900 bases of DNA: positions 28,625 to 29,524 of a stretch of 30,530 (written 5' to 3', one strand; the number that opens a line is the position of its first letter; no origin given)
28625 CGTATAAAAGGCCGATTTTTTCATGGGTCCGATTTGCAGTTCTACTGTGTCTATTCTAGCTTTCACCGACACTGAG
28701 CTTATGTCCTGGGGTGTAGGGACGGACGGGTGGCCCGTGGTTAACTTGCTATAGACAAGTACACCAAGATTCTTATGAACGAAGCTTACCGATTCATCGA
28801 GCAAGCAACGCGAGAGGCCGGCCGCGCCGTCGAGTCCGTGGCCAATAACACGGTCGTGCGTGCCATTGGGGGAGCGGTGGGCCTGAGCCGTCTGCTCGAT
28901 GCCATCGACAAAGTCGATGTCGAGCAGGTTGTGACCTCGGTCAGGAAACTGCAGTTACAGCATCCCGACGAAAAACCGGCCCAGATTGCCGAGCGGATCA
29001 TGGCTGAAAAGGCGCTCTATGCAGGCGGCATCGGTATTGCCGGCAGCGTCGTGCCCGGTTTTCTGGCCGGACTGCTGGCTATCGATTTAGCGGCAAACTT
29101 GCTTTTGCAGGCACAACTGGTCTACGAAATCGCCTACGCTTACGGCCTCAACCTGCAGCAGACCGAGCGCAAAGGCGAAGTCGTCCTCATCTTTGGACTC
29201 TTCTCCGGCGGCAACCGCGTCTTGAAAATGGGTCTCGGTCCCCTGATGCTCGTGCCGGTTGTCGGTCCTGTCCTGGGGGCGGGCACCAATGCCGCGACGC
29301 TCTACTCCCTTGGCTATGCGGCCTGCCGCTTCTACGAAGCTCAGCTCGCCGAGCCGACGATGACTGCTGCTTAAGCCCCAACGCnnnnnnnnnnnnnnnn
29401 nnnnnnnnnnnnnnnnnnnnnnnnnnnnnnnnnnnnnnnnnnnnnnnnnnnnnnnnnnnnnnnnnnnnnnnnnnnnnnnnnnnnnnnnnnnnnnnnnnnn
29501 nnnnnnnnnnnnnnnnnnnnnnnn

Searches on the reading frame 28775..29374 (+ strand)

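Call 8: search_protein_families(library=pfam, proteins=[window:28775-29374:+], max_evalue=0.001)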
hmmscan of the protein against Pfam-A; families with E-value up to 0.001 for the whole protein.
window:28775-29374:+ (199 aa): 1 family
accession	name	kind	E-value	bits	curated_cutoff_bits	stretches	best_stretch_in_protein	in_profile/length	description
PF12787.12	EcsC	-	1.4e-09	38.4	30.4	1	8-142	21-154/240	EcsC protein family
